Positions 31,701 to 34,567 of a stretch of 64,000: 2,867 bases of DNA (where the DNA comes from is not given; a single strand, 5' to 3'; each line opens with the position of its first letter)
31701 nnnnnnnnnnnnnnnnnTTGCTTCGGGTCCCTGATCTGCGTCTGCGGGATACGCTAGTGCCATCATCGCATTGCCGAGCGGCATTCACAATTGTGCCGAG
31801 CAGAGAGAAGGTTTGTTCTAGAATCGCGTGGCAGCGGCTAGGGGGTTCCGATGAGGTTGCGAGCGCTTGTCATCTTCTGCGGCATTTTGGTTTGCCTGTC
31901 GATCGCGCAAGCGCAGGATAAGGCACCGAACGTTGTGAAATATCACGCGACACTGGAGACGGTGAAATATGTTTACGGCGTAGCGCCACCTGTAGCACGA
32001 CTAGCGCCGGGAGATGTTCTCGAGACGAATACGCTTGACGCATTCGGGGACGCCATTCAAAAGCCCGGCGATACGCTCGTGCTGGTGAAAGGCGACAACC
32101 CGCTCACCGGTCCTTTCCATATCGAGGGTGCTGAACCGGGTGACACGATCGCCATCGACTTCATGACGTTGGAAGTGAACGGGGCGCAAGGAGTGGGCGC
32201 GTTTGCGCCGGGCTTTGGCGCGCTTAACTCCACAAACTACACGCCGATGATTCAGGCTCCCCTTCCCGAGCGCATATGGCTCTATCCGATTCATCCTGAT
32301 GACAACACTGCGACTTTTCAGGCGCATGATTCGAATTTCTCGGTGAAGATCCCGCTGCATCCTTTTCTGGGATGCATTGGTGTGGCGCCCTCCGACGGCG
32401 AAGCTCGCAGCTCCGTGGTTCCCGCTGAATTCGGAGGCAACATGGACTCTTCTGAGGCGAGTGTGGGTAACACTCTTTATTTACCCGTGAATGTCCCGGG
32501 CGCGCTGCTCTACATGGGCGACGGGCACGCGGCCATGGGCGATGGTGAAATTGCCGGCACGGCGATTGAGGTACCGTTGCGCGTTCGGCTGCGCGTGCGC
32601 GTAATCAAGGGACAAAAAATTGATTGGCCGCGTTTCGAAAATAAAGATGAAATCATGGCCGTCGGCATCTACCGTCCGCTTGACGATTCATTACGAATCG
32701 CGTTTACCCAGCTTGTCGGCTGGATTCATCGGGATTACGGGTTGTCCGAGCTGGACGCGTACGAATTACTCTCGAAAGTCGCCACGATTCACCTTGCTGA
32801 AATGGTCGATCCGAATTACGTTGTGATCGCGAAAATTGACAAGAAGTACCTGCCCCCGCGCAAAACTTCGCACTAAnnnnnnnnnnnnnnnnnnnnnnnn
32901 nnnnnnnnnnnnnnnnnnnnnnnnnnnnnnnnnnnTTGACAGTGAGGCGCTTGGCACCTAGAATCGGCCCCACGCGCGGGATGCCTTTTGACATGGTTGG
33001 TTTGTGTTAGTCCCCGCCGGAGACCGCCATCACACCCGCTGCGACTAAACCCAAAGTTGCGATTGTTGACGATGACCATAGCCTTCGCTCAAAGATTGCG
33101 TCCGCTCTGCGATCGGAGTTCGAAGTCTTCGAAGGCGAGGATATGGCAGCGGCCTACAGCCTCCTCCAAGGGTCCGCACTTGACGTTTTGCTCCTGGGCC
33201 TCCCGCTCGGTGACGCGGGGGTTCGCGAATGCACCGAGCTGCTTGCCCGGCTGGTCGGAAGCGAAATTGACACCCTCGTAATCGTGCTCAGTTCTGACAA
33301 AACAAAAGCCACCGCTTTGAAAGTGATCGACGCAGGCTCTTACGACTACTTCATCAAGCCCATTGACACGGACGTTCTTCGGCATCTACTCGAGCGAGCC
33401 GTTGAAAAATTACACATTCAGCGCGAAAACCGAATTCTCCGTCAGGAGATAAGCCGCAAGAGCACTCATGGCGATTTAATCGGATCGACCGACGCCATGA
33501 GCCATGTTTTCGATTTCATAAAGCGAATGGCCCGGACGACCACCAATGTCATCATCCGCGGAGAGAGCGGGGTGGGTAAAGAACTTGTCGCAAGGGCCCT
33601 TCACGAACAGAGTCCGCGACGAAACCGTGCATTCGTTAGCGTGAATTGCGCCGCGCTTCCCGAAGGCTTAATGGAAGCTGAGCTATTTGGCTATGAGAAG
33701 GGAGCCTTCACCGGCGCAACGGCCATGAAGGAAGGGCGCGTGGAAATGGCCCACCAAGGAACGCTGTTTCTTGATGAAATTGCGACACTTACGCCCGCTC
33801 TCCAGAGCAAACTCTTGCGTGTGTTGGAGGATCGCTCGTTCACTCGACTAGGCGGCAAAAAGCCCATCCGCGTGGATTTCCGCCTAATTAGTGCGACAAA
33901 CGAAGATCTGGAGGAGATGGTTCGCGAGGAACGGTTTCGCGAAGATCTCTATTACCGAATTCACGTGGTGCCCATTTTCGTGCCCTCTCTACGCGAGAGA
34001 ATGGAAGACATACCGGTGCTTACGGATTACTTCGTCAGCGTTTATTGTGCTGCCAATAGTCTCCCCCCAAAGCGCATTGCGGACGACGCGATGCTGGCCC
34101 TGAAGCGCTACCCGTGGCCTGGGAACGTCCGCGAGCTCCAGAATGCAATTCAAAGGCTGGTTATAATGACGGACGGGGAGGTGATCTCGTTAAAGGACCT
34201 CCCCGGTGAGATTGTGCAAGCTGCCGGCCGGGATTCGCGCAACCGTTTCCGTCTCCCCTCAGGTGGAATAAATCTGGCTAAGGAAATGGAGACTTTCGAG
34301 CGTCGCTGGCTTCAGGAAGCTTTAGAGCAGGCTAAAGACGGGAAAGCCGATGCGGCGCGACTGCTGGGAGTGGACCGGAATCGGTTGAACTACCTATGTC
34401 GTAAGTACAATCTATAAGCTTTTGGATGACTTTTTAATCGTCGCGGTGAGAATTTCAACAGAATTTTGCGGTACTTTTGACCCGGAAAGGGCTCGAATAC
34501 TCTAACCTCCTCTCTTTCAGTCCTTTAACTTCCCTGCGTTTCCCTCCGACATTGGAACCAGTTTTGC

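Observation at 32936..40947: Locus-level model: a sigma-54-controlled peptide processing/export module with three HlyD-type adaptors but no pump or outer-membrane factor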

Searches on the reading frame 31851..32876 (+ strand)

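Call 25: search_protein_families(library=pfam, proteins=[window:31851-32876:+], max_evalue=0.00001)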
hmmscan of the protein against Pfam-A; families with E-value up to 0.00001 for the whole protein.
window:31851-32876:+ (341 aa): 1 family
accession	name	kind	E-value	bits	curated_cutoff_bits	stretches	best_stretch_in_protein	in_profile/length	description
PF03069.20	FmdA_AmdA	-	9.3e-32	110.8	27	2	184-264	199-284/373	Acetamidase/Formamidase family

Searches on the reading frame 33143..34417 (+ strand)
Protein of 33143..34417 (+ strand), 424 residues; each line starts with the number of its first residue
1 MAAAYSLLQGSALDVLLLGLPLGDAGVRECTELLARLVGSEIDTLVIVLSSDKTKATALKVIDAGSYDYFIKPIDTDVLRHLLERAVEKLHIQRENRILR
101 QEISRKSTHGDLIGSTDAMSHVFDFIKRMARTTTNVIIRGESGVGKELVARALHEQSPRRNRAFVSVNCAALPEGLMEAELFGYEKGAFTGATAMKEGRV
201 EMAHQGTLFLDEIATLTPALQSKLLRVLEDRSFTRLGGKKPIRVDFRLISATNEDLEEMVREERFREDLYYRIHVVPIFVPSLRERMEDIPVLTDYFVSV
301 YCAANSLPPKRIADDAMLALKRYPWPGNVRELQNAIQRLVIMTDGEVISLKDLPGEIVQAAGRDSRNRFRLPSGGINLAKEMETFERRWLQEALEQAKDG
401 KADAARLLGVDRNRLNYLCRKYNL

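Call 6: search_protein_families(library=ncbifam, proteins=[window:33143-34417:+], max_evalue=0.01)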
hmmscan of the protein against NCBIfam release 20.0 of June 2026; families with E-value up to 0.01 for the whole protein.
window:33143-34417:+ (424 aa): 38 families (the best 25 are shown)
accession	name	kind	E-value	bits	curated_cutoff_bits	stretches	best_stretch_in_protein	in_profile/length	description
TIGR02915.1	PEP_resp_reg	equivalog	1.3e-120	403.2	502.6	1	15-424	45-444/445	PEP-CTERM-box response regulator transcription factor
NF008469.0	PRK11361.1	equivalog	5.4e-116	388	714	1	32-423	65-455/461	acetoacetate metabolism transcriptional regulator AtoC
TIGR01818.1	ntrC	equivalog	1.8e-111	373.2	558.6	1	31-416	58-457/463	nitrogen regulation protein NR(I)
TIGR01817.1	nifA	equivalog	4.6e-107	359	528.85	1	92-353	178-438/534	nif-specific transcriptional activator NifA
NF041552.1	TF_PrdR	equivalog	1.4e-106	357.1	795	1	79-423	240-577/577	sigma-54 dependent transcriptional regulator PrdR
NF051870.1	NAssimRespRegNtrX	equivalog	3.7e-97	326.1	600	1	30-415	62-443/452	nitrogen assimilation response regulator NtrX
NF003451.0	PRK05022.1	equivalog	3.8e-97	326.1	476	1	48-423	129-509/512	nitric oxide reductase transcriptional regulator NorR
NF008176.1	PRK10923.1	equivalog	4e-96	322.4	620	1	44-416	76-460/469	nitrogen regulation protein NR(I)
NF038308.1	RNA_repair_RtcR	equivalog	5.8e-94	315.8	650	1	83-416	153-505/530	RNA repair transcriptional activator RtcR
NF007689.0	PRK10365.1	equivalog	1.4e-89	300.9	760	1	46-415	80-435/441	sigma-54-dependent response regulator transcription factor ZraR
NF050807.1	TransRegFlbDCaul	equivalog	2.9e-89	300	750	1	30-415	57-431/454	sigma-54-dependent transcriptional regulator FlbD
NF041946.1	LuxO_transreg_Vib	equivalog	6.7e-87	292.2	800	1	4-368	32-391/463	quorum-sensing sigma-54 dependent transcriptional regulator LuxO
TIGR02329.1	propionate_PrpR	equivalog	2.8e-86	290.2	499.2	1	79-415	175-520/526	propionate catabolism operon regulatory protein PrpR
NF049963.1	RespRegFlgRCampy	domain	7.4e-84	282.1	750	1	46-424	72-429/429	fla regulon two-component system response regulator FlgR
NF041906.1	V4R_TF_MobR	exception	1.1e-83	281.6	999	1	110-422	232-544/544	phenol degradation transcriptional regulator MobR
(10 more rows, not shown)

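Call 7: search_protein_families(library=pfam, proteins=[window:33143-34417:+], max_evalue=0.01)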
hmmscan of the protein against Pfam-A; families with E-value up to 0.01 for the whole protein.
window:33143-34417:+ (424 aa): 13 families
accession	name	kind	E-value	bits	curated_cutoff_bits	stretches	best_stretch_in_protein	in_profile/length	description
PF00158.32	Sigma54_activat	-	1.7e-70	236.5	20.2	1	112-278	1-167/168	Sigma-54 interaction domain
PF25601.1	AAA_lid_14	-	1.6e-26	92.4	27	1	284-364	1-81/87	AAA+ ATPase lid domain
PF14532.12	Sigma54_activ_2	-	2.7e-19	70.2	25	1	113-283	1-138/138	Sigma-54 interaction domain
PF07728.20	AAA_5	-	3.9e-09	37.1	22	1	135-256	1-125/139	AAA domain (dynein-related subfamily)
PF07724.20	AAA_2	-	1.1e-06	29.2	27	1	133-261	3-132/166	AAA domain (Cdc48 subfamily)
PF01078.27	Mg_chelatase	-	1.4e-06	28.3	20.3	1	191-253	93-157/207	Magnesium chelatase, subunit ChlI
PF00072.30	Response_reg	-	3.2e-06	27.7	30.2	1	3-83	33-110/111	Response regulator receiver domain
PF13191.12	AAA_16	-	1.1e-05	26.4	32.6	1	112-184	2-81/167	AAA ATPase domain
PF02954.25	HTH_8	-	0.00015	21.9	22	1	382-417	2-37/42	Bacterial regulatory protein, Fis family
PF00004.35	AAA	-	0.00033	21.5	21.2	1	137-268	2-126/131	ATPase family associated with various cellular activities (AAA)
PF13401.12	AAA_22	-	0.00072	20.3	27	1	132-217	4-97/130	AAA domain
PF00493.29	MCM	-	0.00088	18.9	23.3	1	128-232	52-149/224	MCM P-loop domain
PF07726.17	AAA_3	-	0.0018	18.6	27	1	136-253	2-111/131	ATPase family associated with various cellular activities (AAA)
